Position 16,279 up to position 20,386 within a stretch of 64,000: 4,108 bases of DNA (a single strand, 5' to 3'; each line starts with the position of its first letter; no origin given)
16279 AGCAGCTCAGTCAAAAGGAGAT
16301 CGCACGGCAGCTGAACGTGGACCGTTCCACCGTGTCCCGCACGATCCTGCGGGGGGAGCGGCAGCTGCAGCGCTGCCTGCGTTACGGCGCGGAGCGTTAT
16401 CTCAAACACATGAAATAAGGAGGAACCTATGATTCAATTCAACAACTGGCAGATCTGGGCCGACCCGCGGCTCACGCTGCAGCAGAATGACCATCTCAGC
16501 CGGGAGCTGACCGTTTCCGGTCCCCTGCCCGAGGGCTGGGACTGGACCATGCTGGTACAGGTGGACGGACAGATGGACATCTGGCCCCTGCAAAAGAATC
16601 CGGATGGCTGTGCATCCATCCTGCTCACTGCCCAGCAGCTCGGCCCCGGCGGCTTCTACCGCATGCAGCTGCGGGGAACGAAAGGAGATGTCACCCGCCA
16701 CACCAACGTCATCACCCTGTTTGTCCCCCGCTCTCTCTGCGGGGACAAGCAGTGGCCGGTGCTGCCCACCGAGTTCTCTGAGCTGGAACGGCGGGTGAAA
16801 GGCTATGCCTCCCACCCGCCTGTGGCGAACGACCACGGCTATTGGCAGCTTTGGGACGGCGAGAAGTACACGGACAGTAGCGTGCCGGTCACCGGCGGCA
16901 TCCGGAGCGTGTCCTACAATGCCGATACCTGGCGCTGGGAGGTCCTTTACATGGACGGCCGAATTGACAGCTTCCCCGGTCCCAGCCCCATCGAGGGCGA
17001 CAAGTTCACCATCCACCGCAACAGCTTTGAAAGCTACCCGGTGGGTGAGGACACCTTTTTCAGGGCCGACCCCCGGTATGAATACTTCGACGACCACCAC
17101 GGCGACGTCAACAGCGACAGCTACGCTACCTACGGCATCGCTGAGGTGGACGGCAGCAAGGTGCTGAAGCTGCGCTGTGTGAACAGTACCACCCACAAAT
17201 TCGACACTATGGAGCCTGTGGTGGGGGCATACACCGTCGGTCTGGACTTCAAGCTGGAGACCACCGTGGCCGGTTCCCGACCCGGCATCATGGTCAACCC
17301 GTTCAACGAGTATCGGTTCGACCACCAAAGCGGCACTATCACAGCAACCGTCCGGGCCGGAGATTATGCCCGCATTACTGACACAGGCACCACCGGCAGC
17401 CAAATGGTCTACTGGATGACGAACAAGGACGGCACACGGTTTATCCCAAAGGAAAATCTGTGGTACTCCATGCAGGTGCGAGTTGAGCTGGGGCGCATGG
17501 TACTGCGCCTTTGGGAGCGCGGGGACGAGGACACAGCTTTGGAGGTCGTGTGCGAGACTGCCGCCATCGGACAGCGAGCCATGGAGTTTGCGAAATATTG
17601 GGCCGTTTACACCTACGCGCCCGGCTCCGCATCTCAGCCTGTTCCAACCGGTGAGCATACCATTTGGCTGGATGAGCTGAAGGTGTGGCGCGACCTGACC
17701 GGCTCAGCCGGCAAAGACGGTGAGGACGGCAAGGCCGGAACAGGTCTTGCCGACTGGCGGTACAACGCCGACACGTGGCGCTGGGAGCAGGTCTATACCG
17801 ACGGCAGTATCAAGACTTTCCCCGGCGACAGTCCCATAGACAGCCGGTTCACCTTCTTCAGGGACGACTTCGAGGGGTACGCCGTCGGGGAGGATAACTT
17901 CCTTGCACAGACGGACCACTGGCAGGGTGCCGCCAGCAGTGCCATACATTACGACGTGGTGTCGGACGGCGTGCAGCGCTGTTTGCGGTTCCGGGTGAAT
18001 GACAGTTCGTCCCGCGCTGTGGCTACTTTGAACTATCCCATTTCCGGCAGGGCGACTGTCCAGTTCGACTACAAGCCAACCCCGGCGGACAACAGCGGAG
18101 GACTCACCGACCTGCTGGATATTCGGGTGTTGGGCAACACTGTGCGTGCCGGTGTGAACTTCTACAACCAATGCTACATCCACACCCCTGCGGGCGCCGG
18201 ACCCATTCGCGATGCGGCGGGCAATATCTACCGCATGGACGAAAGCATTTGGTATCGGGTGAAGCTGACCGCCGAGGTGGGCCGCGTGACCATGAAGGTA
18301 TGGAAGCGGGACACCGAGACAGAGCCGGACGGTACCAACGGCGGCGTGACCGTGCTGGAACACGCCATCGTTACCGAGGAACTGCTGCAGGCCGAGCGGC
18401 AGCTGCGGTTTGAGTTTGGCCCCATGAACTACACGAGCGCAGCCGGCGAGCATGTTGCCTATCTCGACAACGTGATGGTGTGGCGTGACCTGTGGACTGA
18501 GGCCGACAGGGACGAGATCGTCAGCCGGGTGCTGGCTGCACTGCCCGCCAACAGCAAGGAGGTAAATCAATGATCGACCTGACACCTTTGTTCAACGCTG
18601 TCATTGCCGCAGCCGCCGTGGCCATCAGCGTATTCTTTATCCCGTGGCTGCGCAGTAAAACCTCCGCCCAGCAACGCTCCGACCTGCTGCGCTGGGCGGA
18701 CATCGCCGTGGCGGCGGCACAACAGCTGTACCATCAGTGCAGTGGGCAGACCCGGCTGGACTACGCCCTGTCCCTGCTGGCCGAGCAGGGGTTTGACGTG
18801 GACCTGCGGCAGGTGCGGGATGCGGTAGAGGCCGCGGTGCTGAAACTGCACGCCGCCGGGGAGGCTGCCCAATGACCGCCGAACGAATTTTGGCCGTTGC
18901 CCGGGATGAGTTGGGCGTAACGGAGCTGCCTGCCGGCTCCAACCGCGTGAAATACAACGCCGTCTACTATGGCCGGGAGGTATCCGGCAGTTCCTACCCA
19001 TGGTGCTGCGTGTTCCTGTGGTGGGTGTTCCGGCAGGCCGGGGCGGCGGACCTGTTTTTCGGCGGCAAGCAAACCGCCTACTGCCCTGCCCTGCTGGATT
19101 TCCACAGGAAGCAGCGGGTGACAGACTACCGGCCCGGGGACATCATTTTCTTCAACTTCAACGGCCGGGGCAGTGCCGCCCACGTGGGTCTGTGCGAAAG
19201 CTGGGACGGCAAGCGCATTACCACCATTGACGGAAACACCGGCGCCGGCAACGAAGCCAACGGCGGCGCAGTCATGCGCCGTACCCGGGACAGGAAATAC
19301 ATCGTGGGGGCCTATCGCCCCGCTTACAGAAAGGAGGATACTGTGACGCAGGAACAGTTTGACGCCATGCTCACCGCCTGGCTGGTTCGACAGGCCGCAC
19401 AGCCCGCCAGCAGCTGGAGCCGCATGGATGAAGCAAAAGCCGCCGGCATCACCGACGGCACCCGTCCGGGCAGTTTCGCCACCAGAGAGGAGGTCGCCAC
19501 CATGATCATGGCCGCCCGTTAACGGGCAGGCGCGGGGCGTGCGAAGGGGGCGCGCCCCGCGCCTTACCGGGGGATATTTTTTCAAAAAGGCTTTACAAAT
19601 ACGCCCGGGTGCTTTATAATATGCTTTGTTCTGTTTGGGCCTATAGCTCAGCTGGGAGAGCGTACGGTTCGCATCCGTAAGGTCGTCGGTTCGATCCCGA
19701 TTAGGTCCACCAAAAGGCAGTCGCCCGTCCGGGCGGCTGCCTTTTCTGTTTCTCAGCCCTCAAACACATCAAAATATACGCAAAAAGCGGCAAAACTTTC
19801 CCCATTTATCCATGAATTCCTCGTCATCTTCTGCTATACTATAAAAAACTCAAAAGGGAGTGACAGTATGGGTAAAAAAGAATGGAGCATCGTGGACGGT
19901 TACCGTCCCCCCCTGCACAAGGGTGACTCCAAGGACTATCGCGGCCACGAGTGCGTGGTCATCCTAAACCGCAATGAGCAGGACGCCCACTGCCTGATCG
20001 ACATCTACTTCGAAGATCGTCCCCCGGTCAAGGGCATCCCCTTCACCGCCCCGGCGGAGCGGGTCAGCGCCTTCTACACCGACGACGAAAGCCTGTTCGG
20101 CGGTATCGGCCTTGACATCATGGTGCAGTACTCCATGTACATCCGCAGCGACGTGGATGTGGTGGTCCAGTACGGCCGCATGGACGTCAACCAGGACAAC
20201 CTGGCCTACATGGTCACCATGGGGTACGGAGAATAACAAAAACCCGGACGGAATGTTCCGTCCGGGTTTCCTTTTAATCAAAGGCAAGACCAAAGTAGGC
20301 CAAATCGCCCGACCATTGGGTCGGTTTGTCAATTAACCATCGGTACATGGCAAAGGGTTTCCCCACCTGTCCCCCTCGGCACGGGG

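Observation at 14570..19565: Minimal 'switch-payload-lysis' module: a phage-derived inducible release system with no virion genes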

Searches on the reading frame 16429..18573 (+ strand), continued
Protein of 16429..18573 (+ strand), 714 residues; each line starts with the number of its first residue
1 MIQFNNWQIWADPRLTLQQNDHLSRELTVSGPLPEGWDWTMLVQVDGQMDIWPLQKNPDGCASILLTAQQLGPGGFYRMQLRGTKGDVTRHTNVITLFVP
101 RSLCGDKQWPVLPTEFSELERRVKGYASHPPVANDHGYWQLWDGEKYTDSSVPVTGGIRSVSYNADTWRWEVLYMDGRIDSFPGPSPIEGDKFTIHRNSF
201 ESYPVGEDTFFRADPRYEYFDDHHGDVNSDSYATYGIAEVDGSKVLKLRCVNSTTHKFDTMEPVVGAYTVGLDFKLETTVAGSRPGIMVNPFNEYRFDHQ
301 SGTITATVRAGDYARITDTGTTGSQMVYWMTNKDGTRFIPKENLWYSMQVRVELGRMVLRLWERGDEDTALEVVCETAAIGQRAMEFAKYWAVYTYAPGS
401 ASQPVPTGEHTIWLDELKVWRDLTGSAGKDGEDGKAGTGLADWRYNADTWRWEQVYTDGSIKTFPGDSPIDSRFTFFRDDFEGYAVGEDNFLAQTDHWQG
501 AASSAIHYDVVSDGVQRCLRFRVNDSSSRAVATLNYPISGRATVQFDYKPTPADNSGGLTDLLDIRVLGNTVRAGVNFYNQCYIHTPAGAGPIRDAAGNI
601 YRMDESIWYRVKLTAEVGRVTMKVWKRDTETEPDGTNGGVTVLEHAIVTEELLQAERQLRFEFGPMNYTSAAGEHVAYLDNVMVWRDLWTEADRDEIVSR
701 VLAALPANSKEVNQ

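Call 60: find_encoding_contigs(protein=P0010, flank=10000, max_places=2)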
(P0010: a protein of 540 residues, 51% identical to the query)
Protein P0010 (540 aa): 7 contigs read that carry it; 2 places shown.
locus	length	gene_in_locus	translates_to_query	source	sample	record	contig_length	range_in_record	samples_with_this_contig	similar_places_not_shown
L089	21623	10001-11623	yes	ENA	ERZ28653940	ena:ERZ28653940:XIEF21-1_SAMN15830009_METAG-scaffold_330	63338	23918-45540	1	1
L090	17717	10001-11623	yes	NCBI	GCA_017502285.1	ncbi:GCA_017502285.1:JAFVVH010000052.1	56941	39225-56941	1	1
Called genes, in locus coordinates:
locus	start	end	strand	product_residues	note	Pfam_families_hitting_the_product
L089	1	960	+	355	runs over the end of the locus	PF04984:Phage_sheath_1, PF17482:Phage_sheath_1C (faint)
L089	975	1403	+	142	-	PF09393:DUF2001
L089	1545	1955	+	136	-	PF08890:Phage_TAC_5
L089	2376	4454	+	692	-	PF20155:TMP_3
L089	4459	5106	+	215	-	PF01476:LysM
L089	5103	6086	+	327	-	PF24032:YQBQ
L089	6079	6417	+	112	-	PF10844:DUF2577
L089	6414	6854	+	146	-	PF10934:Sheath_initiator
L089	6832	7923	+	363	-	PF04865:Baseplate_J, PF26078:Baseplate_J_M, PF26079:Baseplate_J_C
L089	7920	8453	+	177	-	PF10076:Phage_Mu_Gp48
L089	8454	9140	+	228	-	-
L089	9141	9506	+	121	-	-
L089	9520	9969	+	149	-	-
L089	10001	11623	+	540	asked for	-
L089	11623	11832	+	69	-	-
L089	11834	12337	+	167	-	PF05105:Phage_holin_4_1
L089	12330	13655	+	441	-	PF01520:Amidase_3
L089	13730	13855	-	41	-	-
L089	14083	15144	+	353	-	PF01820:Dala_Dala_lig_N, PF02655:ATP-grasp_3, PF08443:RimK, PF02222:ATP-grasp (weak), PF07478:Dala_Dala_lig_C, PF13535:ATP-grasp_4 (weak)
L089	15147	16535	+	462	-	PF01225:Mur_ligase (faint), PF08245:Mur_ligase_M, PF02875:Mur_ligase_C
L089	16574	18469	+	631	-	PF00005:ABC_tran, PF02463:SMC_N (faint), PF13304:AAA_21 (faint), PF12848:ABC_tran_Xtn, PF00005:ABC_tran, PF16326:ABC_tran_CTD (weak)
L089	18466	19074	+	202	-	PF02698:DUF218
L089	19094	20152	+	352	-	PF03462:PCRF, PF00472:RF-1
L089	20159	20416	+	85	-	-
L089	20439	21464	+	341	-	PF01300:Sua5_yciO_yrdC, PF03481:Sua5_C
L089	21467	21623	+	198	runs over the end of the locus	PF01121:CoaE, PF13238:AAA_18 (faint)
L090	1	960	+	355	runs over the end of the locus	PF04984:Phage_sheath_1, PF17482:Phage_sheath_1C (faint)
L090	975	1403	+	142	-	PF09393:DUF2001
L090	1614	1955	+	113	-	PF08890:Phage_TAC_5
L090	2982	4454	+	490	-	PF20155:TMP_3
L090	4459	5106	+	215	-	PF01476:LysM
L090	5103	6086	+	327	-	PF24032:YQBQ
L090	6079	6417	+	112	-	PF10844:DUF2577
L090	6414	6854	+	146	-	PF10934:Sheath_initiator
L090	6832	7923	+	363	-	PF04865:Baseplate_J, PF26078:Baseplate_J_M, PF26079:Baseplate_J_C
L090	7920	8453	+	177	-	PF10076:Phage_Mu_Gp48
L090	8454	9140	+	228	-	-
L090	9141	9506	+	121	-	-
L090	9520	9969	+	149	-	-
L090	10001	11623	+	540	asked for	-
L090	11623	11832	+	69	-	-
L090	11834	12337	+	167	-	PF05105:Phage_holin_4_1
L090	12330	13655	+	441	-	PF01520:Amidase_3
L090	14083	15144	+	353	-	PF01820:Dala_Dala_lig_N, PF02655:ATP-grasp_3, PF08443:RimK, PF02222:ATP-grasp (weak), PF07478:Dala_Dala_lig_C, PF13535:ATP-grasp_4 (weak)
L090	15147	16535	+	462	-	PF01225:Mur_ligase (faint), PF08245:Mur_ligase_M, PF02875:Mur_ligase_C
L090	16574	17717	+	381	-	PF00005:ABC_tran, PF02463:SMC_N (faint), PF13555:AAA_29 (faint), PF13304:AAA_21 (faint), PF12848:ABC_tran_Xtn, PF00005:ABC_tran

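Call 61: find_encoding_contigs(protein=P0011, flank=10000, max_places=2)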
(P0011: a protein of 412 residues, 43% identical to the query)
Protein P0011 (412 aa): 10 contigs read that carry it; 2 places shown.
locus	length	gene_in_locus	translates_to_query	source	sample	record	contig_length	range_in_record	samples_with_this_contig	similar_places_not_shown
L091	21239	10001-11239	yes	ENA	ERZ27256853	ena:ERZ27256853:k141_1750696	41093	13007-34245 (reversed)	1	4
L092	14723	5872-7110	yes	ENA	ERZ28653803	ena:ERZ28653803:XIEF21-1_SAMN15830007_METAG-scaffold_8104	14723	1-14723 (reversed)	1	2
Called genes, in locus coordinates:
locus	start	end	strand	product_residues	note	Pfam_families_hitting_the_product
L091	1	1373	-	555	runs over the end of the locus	PF01268:FTHFS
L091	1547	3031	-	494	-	PF12838:Fer4_7 (weak), PF14697:Fer4_21 (weak), PF12838:Fer4_7 (weak), PF13187:Fer4_9 (weak), PF25160:LdpA_Fe-S-bd, PF00037:Fer4, PF12837:Fer4_6 (weak), PF02906:Fe_hyd_lg_C, +3 more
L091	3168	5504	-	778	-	PF19732:SpoIIE_N, PF07228:SpoIIE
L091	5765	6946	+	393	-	PF04851:ResIII, PF00270:DEAD, PF00271:Helicase_C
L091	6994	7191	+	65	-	PF04024:PspC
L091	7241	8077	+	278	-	PF00583:Acetyltransf_1, PF13527:Acetyltransf_9, PF13508:Acetyltransf_7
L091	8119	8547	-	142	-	-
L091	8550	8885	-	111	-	-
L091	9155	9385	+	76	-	-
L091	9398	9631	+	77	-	-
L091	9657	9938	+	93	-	PF08281:Sigma70_r4_2, PF04545:Sigma70_r4, PF13384:HTH_23, PF13613:HTH_Tnp_4 (weak)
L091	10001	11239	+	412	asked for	-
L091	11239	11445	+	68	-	-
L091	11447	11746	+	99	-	-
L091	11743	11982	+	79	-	-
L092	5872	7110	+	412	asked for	-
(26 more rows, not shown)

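Call 90: find_encoding_contigs(protein=P0013, flank=10000, max_places=2)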
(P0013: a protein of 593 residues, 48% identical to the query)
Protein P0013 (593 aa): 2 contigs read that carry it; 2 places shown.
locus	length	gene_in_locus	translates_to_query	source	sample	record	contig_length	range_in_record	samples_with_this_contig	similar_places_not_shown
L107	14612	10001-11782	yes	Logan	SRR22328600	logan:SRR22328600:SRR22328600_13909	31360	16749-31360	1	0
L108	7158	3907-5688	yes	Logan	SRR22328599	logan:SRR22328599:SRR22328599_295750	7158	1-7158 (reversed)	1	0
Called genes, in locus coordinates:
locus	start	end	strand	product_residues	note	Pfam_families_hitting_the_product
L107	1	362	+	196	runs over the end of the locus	PF06810:Phage_scaffold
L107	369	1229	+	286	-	-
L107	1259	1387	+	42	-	-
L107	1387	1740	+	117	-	-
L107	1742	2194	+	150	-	-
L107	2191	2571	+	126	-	PF11114:Minor_capsid_2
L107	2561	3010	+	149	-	-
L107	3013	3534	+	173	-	-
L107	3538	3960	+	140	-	-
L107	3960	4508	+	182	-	PF06854:Phage_Gp15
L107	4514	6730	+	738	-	-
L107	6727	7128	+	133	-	-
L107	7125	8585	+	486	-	-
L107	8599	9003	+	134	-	-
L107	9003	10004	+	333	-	PF21722:Gly_rich_2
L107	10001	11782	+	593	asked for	-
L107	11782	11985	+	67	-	-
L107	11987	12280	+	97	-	-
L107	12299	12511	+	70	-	PF16938:Phage_holin_Dp1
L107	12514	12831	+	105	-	-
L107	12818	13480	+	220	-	PF05257:CHAP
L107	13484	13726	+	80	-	-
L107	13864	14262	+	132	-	-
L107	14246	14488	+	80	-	-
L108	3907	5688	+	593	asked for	-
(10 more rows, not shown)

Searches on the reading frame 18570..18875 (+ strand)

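Call 7: search_protein_families(library=pfam, proteins=[window:18570-18875:+], max_evalue=0.01)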
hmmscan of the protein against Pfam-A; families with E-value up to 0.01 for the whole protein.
window:18570-18875:+ (101 aa): 1 family
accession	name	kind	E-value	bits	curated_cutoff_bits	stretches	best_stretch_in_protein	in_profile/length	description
PF09682.15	Phage_holin_6_1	-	8.6e-09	36.2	24.9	1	7-94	8-100/101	Bacteriophage holin of superfamily 6 (Holin_LLH)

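Call 8: search_protein_families(library=phrogs, proteins=[window:18570-18875:+], max_evalue=0.01)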
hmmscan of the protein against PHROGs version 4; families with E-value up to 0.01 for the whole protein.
window:18570-18875:+ (101 aa): 2 families
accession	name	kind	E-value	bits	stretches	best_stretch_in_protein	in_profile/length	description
phrog_6918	-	lysis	1.1e-22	81.2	1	1-99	2-104/114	holin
phrog_2609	-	lysis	6.5e-07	30.4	1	3-97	5-107/145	holin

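Call 57: search_protein_families(library=ncbifam, proteins=[window:18570-18875:+], max_evalue=0.01)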
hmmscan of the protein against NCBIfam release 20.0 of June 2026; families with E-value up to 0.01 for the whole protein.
window:18570-18875:+ (101 aa): 2 families
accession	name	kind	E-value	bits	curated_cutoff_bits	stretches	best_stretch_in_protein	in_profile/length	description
TIGR01673.1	holin_LLH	equivalog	0.0008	19.8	34.75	1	7-94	4-105/108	phage holin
NF011521.0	PRK14960.1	equivalog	0.0015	17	1228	1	21-77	294-350/702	DNA polymerase III subunit gamma/tau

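Call 58: search_protein_families(library=padloc, proteins=[window:18570-18875:+], max_evalue=0.01)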
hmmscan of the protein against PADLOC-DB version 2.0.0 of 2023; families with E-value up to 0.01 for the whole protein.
window:18570-18875:+ (101 aa): 0 families

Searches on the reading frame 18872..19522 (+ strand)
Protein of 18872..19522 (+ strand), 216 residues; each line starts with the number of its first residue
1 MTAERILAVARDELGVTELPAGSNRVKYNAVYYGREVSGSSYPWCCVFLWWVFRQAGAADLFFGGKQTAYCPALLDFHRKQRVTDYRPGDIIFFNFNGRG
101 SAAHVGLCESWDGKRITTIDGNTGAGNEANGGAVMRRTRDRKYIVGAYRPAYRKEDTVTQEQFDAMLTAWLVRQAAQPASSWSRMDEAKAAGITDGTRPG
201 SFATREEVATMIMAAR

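Call 7: search_protein_families(library=pfam, proteins=[window:18872-19522:+], max_evalue=0.01)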
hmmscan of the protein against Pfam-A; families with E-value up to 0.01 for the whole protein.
window:18872-19522:+ (216 aa): 1 family
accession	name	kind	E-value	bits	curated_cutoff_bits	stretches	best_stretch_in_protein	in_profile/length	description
PF05257.22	CHAP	-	1e-10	42.4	26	1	39-122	3-81/81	CHAP domain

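Call 8: search_protein_families(library=phrogs, proteins=[window:18872-19522:+], max_evalue=0.01)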
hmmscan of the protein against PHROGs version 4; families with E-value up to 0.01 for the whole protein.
window:18872-19522:+ (216 aa): 6 families
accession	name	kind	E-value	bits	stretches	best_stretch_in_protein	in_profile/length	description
phrog_21357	-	lysis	8.4e-32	111.4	1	2-162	3-170/225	endolysin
phrog_21825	-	lysis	2.4e-29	103.7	1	1-156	2-169/289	endolysin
phrog_9589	-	lysis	9e-25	89.1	1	1-161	2-166/281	endolysin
phrog_18208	-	unknown function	2e-06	28.5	1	153-215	96-159/165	-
phrog_1259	-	tail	2.8e-06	26.3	1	4-155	989-1134/1179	baseplate hub subunit and tail lysozyme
phrog_7887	-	lysis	0.00077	20.2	1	73-162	61-150/238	endolysin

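Call 19: find_related_loci(query=window:18872-19522:+, collection=viral_contigs, flank=10000)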
Query window:18872-19522:+ (216 aa) in viral_contigs; peptide patterns used: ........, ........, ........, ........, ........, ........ (x = any residue, [..] = any of these).
88 stretches matched a pattern; 28 encode a relative of the query (tblastn E <= 1e-3); 28 distinct loci.
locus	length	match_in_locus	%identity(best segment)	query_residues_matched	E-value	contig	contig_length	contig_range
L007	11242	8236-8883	73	1-216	4e-111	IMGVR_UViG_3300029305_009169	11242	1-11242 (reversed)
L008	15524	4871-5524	65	1-215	7e-97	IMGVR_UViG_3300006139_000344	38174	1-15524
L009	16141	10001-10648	50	6-212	3e-66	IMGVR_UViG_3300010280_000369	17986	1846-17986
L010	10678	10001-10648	51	6-212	2e-65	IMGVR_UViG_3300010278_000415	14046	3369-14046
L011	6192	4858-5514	51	3-212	6e-64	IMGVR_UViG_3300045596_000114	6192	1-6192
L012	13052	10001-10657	50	3-212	9e-64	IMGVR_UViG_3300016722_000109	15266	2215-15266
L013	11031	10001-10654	49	4-212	2e-63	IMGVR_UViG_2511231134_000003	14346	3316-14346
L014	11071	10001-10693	47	3-212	4e-61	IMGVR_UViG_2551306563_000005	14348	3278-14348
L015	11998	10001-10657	50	3-212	3e-61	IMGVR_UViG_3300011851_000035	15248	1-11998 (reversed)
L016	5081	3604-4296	46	3-212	3e-60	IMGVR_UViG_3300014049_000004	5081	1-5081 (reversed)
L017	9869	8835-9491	49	3-212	4e-60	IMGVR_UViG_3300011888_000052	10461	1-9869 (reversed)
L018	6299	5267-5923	47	3-212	8e-60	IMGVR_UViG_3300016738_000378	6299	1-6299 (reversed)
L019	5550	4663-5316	50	4-212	1e-58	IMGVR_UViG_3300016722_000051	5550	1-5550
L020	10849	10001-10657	48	4-212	4e-56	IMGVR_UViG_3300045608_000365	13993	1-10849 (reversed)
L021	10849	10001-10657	48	4-212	9e-56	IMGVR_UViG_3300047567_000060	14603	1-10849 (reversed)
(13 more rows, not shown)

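Call 57: search_protein_families(library=ncbifam, proteins=[window:18872-19522:+], max_evalue=0.01)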
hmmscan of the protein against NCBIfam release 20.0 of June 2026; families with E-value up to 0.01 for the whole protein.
window:18872-19522:+ (216 aa): 1 family
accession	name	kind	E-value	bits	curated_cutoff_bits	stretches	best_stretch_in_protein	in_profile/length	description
TIGR02594.1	TIGR02594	subfamily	6e-08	33.1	70.55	1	7-124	3-114/132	TIGR02594 family protein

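Call 58: search_protein_families(library=padloc, proteins=[window:18872-19522:+], max_evalue=0.01)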
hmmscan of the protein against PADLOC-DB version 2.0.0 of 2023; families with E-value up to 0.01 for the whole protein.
window:18872-19522:+ (216 aa): 0 families

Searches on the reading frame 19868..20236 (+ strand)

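Call 7: search_protein_families(library=pfam, proteins=[window:19868-20236:+], max_evalue=0.01)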
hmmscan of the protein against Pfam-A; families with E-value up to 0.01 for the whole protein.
window:19868-20236:+ (122 aa): 1 family
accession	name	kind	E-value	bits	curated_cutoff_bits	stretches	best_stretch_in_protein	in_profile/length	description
PF07100.16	ASRT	-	8.7e-31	106.8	25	1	1-120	1-118/119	Anabaena sensory rhodopsin transducer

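Call 8: search_protein_families(library=phrogs, proteins=[window:19868-20236:+], max_evalue=0.01)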
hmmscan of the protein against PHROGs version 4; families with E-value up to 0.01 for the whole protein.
window:19868-20236:+ (122 aa): 0 families
